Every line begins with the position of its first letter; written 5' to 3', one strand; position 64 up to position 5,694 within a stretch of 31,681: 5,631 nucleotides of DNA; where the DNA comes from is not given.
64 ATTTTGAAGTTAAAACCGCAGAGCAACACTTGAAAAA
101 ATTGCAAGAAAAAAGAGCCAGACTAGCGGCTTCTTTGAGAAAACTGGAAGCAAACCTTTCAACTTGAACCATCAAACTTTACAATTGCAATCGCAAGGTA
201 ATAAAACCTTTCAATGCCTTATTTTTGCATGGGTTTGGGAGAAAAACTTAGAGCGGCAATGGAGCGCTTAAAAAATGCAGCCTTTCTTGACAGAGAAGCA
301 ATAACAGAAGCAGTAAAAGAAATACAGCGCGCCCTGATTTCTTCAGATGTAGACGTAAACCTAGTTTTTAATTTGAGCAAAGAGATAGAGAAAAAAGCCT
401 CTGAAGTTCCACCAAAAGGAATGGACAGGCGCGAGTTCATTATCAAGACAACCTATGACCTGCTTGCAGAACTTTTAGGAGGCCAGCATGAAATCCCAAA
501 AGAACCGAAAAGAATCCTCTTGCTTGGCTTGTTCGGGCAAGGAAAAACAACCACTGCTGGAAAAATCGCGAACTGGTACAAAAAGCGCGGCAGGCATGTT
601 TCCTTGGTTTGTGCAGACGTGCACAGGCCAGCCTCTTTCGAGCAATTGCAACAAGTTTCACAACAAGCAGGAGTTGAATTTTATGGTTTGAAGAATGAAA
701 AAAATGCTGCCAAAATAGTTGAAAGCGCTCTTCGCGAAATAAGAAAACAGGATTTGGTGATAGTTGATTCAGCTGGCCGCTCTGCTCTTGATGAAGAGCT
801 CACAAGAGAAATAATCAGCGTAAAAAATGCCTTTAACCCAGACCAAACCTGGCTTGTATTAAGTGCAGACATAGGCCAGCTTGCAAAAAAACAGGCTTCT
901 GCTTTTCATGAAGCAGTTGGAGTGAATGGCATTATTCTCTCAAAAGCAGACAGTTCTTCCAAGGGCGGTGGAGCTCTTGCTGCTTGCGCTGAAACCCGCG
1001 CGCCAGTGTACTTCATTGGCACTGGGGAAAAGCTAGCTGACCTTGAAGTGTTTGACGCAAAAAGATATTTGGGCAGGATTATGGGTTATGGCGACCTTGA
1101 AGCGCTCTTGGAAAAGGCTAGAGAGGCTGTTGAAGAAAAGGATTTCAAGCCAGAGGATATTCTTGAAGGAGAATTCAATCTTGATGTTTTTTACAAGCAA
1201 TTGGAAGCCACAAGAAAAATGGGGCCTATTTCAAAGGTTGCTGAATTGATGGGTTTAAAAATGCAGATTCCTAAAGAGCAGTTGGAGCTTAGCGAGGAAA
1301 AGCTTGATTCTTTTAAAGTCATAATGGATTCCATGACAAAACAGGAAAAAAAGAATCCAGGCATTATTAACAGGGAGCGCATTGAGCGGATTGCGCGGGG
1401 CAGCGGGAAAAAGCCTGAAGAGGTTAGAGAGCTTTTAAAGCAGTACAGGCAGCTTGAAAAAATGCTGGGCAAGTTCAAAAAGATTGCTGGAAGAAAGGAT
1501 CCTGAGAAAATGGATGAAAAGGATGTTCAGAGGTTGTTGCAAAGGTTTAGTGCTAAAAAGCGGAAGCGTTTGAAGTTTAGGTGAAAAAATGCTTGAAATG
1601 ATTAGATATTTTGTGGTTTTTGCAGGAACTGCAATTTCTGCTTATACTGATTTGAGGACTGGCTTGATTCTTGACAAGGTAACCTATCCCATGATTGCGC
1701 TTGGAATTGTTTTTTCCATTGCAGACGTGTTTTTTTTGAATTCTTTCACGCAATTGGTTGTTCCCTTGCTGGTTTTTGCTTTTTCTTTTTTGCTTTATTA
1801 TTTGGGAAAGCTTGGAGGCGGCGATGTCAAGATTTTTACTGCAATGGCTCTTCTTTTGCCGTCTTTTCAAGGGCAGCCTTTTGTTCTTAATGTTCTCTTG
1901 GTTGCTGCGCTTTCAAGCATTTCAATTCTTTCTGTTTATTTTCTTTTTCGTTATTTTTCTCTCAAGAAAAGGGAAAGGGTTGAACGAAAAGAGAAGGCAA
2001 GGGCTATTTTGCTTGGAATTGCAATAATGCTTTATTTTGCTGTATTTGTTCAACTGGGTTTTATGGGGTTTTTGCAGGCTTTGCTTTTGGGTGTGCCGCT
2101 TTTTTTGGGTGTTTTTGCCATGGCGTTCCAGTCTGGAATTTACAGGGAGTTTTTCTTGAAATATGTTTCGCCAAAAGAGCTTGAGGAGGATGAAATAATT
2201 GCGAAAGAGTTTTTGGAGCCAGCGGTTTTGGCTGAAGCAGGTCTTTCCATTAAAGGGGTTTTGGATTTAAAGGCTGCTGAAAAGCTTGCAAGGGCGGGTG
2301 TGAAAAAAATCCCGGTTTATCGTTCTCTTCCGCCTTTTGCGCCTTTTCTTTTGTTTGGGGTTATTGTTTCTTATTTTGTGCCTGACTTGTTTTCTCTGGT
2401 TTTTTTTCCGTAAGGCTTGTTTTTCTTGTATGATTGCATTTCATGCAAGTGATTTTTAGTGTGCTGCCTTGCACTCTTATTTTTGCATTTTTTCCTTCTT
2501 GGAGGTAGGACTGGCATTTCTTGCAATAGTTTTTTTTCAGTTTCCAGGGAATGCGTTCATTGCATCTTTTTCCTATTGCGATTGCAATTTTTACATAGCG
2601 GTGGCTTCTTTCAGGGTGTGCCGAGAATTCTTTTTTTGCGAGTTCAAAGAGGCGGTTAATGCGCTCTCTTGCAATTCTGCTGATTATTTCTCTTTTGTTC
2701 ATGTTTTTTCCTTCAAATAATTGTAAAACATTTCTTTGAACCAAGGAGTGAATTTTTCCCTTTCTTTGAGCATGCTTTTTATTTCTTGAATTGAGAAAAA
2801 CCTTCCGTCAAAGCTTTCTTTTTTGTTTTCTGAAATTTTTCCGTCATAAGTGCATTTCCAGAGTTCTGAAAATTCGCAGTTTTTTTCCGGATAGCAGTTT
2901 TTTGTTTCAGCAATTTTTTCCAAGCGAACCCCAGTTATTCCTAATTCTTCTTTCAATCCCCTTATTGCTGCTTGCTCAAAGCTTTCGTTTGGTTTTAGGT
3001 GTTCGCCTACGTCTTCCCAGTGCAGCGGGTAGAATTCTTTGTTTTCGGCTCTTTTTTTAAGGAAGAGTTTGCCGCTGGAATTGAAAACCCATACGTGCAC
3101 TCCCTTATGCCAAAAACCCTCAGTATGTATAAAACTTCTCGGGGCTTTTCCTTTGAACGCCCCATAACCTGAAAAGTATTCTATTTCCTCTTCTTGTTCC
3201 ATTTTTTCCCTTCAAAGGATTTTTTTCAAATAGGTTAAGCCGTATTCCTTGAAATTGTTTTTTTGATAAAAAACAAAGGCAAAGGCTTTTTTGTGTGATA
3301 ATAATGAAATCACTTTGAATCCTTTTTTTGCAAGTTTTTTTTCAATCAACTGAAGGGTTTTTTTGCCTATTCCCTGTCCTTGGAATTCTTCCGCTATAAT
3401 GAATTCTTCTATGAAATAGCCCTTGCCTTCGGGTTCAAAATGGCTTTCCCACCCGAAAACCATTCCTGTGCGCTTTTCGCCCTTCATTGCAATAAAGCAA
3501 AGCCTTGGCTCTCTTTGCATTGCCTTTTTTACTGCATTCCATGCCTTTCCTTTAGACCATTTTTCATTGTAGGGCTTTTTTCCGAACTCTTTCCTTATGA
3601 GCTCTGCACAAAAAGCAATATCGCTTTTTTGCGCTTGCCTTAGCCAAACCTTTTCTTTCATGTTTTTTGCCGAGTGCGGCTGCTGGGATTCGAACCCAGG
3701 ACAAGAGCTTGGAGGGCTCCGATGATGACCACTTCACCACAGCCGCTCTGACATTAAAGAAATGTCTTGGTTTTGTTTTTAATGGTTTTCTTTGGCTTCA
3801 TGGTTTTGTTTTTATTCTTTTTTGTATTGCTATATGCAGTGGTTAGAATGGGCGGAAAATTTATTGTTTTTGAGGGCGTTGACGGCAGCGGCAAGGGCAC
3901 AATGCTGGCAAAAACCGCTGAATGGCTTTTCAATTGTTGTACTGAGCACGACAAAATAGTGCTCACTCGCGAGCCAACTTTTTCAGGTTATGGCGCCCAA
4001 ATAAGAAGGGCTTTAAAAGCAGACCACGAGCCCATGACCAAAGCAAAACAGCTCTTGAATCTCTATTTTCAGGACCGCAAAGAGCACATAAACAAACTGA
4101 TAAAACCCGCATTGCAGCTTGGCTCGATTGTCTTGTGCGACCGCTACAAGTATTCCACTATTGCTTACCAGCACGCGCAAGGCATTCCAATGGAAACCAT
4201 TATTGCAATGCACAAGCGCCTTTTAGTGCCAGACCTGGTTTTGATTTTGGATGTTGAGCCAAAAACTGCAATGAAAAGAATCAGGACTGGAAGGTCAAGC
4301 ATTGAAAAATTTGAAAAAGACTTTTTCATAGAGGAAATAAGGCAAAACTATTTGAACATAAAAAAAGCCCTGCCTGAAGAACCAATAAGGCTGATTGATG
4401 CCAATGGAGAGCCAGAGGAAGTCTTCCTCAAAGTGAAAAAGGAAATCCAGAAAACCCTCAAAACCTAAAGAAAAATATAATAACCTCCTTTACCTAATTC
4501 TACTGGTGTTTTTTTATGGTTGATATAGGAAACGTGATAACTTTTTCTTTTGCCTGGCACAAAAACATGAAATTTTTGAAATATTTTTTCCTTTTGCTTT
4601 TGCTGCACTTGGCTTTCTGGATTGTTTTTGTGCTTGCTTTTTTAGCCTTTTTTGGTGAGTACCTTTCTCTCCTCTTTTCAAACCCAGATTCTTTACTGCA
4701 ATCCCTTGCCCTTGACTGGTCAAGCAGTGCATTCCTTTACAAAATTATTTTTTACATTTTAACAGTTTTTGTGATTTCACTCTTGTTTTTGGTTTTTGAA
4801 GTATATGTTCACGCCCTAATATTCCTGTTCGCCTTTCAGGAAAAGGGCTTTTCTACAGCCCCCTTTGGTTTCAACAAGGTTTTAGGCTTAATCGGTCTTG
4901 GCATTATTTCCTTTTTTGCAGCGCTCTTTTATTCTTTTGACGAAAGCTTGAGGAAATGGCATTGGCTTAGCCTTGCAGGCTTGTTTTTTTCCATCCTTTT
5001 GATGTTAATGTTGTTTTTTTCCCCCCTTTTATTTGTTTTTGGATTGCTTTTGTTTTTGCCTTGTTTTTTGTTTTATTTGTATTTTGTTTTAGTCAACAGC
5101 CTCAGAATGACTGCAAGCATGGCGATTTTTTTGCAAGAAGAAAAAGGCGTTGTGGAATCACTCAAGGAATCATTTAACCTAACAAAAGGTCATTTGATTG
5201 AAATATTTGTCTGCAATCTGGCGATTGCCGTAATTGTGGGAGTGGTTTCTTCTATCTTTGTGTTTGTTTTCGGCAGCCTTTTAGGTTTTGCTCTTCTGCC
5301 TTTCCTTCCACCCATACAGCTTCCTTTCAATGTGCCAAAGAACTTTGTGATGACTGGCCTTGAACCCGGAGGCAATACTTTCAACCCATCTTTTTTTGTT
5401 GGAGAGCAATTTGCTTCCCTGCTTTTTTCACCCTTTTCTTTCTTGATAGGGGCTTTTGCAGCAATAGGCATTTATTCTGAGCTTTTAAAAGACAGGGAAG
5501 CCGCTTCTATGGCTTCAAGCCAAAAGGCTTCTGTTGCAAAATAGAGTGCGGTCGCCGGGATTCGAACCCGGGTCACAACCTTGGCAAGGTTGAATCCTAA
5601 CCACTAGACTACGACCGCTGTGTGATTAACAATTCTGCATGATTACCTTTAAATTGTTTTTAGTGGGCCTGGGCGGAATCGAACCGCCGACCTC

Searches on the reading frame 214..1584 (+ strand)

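Call 79: search_protein_families(library=pfam, proteins=[window:214-1584:+], max_evalue=0.001)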
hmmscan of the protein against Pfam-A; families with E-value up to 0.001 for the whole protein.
window:214-1584:+ (456 aa): 5 families
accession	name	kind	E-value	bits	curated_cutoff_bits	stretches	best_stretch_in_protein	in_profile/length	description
PF00448.28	SRP54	-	1.7e-61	207.7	22.7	1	99-290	2-195/196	SRP54-type protein, GTPase domain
PF02978.25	SRP_SPB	-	1.4e-27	96.3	27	1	320-418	1-91/91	Signal peptide binding domain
PF02881.24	SRP54_N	-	5.7e-10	39.7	22.4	1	8-76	1-67/75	SRP54-type protein, helical bundle domain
PF13401.12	AAA_22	-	1.8e-06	28.7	27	1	101-217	8-121/130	AAA domain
PF01656.29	CbiA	-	0.00024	21.5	25.4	1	108-251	9-89/125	CobQ/CobB/MinD/ParA nucleotide binding domain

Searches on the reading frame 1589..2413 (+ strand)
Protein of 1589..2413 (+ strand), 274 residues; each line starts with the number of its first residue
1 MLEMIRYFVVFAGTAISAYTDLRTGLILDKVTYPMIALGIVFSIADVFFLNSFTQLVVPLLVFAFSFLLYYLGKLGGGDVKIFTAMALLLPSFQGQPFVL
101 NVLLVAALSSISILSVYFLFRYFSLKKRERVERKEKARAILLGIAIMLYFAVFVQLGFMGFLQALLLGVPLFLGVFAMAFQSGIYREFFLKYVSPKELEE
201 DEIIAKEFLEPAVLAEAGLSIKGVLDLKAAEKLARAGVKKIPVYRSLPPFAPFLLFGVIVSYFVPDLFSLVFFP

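Call 4: search_protein_families(library=pfam, proteins=[window:1589-2413:+], max_evalue=0.01)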
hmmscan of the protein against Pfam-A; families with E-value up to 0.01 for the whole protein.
window:1589-2413:+ (274 aa): 2 families
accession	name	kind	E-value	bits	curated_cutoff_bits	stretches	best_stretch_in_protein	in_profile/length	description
PF01478.23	Peptidase_A24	-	1.5e-13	51.5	26.5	1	9-108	2-101/104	Type IV leader peptidase family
PF10326.15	7TM_GPCR_Str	-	0.0015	18.4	22.4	1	98-159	84-145/307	Serpentine type 7TM GPCR chemoreceptor Str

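Call 5: search_protein_families(library=ncbifam, proteins=[window:1589-2413:+], max_evalue=0.01)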
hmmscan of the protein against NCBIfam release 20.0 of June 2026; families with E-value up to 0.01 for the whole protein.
window:1589-2413:+ (274 aa): 1 family
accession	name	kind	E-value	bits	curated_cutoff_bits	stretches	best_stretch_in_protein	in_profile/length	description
NF040695.1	FlaK_Arch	equivalog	6.8e-05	22.5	330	1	5-98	1-96/230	preflagellin peptidase FlaK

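Call 61: find_homologous_proteins(query=window:1589-2413:+, max_evalue=0.001)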
Query window:1589-2413:+ (274 aa): 76 proteins with E <= 0.001 among 6778 candidates.
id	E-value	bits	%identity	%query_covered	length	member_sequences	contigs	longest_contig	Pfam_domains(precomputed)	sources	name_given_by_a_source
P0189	4.7e-162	556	100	100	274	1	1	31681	PF01478.24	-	-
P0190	3.4e-98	346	61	100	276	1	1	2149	PF01478.24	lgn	-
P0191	4.8e-98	346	62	100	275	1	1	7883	PF01478.24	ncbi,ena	-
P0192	6.9e-97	342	62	100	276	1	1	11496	PF01478.24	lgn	-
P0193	9.7e-95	335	60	99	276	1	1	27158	PF01478.24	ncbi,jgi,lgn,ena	-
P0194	1.2e-94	335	60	99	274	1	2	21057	PF01478.24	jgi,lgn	-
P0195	1.8e-92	328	59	99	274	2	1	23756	PF01478.24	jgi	-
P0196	4.2e-92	326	59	99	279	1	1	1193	PF01478.24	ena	-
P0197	1.0e-91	325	58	100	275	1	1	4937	PF01478.24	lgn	-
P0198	4.0e-89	317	57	99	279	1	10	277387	PF01478.24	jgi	-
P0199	2.0e-88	314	57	100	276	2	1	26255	PF01478.24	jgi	-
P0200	9.1e-80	286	51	98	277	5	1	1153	PF01478.24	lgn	-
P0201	4.5e-77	277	52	97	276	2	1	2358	PF01478.24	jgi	-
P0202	1.2e-76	276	52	97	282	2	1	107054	PF01478.24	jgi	jgi:Flp pilus assembly protein protease CpaA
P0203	1.1e-75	273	50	99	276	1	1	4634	PF01478.24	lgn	-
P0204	3.3e-74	268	48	99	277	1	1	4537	PF01478.24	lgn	-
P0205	5.0e-74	267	48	99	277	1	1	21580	PF01478.24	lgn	-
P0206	2.8e-69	252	47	100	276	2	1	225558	PF01478.24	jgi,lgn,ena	-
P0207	2.0e-66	242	48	96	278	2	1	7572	PF01478.24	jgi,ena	-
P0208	4.5e-65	238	48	100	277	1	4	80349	PF01478.24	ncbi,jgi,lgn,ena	-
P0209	4.6e-64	235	46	99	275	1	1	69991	PF01478.24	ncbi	ncbi:MAG: A24 family peptidase [Candidatus Diapherotrites archaeon]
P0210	2.2e-62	229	45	98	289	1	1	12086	PF01478.24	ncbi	-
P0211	3.4e-62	228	45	98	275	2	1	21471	PF01478.24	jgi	-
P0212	4.1e-62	228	46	97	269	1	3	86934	PF01478.24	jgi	-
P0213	5.1e-62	228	46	99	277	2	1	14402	PF01478.24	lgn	-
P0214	3.0e-61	225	47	98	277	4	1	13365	PF01478.24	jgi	-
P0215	3.4e-60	222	46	99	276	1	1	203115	PF01478.24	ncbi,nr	ncbi:MAG: A24 family peptidase [Candidatus Diapherotrites archaeon]|nr:A24 family peptidase [Candida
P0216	1.3e-59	220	44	98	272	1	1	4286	PF01478.24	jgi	-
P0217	1.3e-57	213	44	98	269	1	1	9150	PF01478.24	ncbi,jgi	-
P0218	2.7e-56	209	46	94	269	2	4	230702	PF01478.24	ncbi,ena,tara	tara:strand:- start:8675 stop:9484 length:810 start_codon:yes stop_codon:yes gene_type:complete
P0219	2.8e-56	209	40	98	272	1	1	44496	PF01478.24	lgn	-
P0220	6.8e-56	208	45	98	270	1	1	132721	PF01478.24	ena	-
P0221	1.7e-55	206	46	92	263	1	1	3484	PF01478.24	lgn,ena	-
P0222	1.9e-55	206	42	97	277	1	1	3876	PF01478.24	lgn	-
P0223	2.2e-55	206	42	99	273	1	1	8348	PF01478.24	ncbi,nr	ncbi:MAG: prepilin peptidase [Candidatus Diapherotrites archaeon]|nr:prepilin peptidase [Candidatus 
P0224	2.3e-55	206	56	68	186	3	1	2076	PF01478.24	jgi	-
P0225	1.5e-54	203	42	100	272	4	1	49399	PF01478.24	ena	-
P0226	6.0e-54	201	44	94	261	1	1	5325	PF01478.24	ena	-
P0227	8.9e-54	201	44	98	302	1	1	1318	PF01478.24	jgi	jgi:Flp pilus assembly protein protease CpaA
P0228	1.9e-53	200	42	98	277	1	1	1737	PF01478.24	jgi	jgi:Flp pilus assembly protein protease CpaA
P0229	3.3e-53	199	42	95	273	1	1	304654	PF01478.24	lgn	-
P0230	3.6e-53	199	41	99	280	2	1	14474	PF01478.24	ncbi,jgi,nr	ncbi:MAG TPA: A24 family peptidase [archaeon]|nr:A24 family peptidase [archaeon]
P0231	1.3e-52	197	42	97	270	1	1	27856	PF01478.24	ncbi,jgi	-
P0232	4.9e-50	189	44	92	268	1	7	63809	PF01478.24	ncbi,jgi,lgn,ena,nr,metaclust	ncbi:MAG: hypothetical protein COT15_02355 [Candidatus Diapherotrites archaeon CG08_land_8_20_14_0_2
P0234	6.0e-50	188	39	97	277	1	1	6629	PF01478.24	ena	-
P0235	1.9e-49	187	38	90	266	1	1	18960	PF01478.24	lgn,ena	-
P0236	3.3e-49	186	42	99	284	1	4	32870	PF01478.24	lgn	-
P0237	9.0e-49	184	40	97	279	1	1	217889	PF01478.24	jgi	jgi:Flp pilus assembly protein protease CpaA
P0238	1.9e-48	183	43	97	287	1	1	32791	PF01478.24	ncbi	-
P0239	3.1e-48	183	40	95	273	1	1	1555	PF01478.24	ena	-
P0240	1.2e-47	181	42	97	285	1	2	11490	PF01478.24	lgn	-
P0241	1.4e-47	181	35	96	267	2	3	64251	PF01478.24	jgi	jgi:Flp pilus assembly protein protease CpaA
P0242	5.1e-47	179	39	97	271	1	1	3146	PF01478.24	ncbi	-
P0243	6.6e-46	175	36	98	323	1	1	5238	PF01478.24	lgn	-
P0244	1.7e-45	174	35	96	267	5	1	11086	PF01478.24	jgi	-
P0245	1.8e-44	170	37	97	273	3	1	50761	PF01478.24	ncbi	-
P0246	9.2e-44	168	36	99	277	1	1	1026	PF01478.24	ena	-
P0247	1.1e-43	168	36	96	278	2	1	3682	PF01478.24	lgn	-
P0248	1.1e-43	168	38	100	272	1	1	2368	PF01478.24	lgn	-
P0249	2.8e-42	163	37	96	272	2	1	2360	PF01478.24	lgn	-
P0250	7.4e-42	162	37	98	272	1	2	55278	PF01478.24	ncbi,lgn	-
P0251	1.5e-41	161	35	98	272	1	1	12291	PF01478.24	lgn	-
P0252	1.8e-41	161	34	99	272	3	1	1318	PF01478.24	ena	-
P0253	1.4e-40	158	37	94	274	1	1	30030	PF01478.24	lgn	-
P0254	1.7e-40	157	39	99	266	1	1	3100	PF01478.24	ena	-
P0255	1.8e-40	157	35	97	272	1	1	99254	PF01478.24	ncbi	ncbi:MAG: A24 family peptidase [Candidatus Diapherotrites archaeon]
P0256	1.4e-39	154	39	96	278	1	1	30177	PF01478.24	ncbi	ncbi:MAG: A24 family peptidase [archaeon]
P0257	4.9e-36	143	38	95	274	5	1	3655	PF01478.24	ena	-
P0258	2.6e-35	140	33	99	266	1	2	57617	PF01478.24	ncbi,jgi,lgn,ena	-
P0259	1.2e-33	135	45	69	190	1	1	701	PF01478.24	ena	-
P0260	1.2e-33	135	33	99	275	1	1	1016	PF01478.24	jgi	-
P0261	2.2e-33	134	33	92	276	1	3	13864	PF01478.24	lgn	-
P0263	3.0e-11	61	27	91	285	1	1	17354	PF01478.24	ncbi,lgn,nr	ncbi:prepilin peptidase [Candidatus Micrarchaeota archaeon]|nr:prepilin peptidase [Candidatus Micrar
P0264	4.3e-4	38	39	26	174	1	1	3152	PF01478.24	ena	-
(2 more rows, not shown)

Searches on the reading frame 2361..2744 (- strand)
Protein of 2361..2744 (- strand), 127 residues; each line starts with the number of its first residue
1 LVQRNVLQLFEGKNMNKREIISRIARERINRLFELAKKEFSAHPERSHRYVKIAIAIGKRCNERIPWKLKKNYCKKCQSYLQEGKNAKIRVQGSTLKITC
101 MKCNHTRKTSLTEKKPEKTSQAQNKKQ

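Call 79: search_protein_families(library=pfam, proteins=[window:2361-2744:-], max_evalue=0.001)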
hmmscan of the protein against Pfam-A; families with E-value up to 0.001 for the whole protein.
window:2361-2744:- (127 aa): 1 family
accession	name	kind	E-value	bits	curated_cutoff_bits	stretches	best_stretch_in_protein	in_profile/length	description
PF04032.22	Rpr2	-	5e-13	49.6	29.3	1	28-104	1-90/90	RNAse P Rpr2/Rpp21/SNM1 subunit domain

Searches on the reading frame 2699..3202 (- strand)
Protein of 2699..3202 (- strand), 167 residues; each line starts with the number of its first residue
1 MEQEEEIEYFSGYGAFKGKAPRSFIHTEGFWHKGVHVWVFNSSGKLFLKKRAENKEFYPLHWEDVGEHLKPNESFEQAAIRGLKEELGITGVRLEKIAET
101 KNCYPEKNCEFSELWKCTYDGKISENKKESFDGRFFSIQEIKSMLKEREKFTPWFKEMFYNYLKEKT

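Call 79: search_protein_families(library=pfam, proteins=[window:2699-3202:-], max_evalue=0.001)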
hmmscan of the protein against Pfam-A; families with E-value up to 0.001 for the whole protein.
window:2699-3202:- (167 aa): 2 families
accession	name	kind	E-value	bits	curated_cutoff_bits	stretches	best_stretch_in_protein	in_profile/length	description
PF00293.34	NUDIX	-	4e-15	56.5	21.1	1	32-155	3-134/134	NUDIX domain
PF14815.12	NUDIX_4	-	0.00014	22.1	35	1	37-143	3-100/113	NUDIX domain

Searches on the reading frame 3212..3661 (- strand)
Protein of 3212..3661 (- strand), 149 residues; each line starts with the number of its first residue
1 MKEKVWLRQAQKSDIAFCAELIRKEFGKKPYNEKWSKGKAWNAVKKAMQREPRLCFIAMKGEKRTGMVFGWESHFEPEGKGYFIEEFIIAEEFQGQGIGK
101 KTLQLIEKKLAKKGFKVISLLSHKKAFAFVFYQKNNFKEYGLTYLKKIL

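Call 79: search_protein_families(library=pfam, proteins=[window:3212-3661:-], max_evalue=0.001)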
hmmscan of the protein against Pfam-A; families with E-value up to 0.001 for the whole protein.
window:3212-3661:- (149 aa): 3 families
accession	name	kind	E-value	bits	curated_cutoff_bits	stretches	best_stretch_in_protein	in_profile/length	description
PF00583.31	Acetyltransf_1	-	9.1e-11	42.5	20.7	1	30-128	11-109/116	Acetyltransferase (GNAT) family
PF13508.13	Acetyltransf_7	-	1.4e-09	38.6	27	1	54-139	4-84/84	Acetyltransferase (GNAT) domain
PF13673.13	Acetyltransf_10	-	9.7e-08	32.5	23.6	1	42-141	20-111/128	Acetyltransferase (GNAT) domain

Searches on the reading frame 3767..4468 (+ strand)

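Call 79: search_protein_families(library=pfam, proteins=[window:3767-4468:+], max_evalue=0.001)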
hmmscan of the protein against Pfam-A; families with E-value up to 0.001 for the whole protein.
window:3767-4468:+ (233 aa): 3 families
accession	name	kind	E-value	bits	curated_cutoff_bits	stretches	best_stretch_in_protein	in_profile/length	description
PF02223.23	Thymidylate_kin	-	9.1e-39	133.5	27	1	35-219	1-181/185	Thymidylate kinase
PF01712.25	dNK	-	0.00029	21.1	27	1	33-229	1-200/203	Deoxynucleoside kinase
PF13521.12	AAA_28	-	0.00059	20.5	27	1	33-173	2-128/164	AAA domain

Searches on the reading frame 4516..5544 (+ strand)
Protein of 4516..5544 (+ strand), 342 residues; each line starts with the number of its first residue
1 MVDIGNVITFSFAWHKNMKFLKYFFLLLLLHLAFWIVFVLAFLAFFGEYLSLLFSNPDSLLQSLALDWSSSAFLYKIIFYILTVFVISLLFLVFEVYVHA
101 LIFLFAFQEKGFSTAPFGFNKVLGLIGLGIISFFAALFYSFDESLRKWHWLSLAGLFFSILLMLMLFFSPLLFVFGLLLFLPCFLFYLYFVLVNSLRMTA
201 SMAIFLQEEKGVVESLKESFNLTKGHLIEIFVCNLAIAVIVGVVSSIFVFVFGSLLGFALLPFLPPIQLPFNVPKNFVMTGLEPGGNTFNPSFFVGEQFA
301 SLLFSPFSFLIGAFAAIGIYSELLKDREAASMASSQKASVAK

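Call 21: search_protein_families(library=pfam, proteins=[window:4516-5544:+], max_evalue=0.01)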
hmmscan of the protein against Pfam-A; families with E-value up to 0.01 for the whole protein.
window:4516-5544:+ (342 aa): 1 family
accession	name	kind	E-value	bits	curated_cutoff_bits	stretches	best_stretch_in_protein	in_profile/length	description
PF10110.14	GPDPase_memb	-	8.8e-06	25.1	29.6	1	180-258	165-242/321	Membrane domain of glycerophosphoryl diester phosphodiesterase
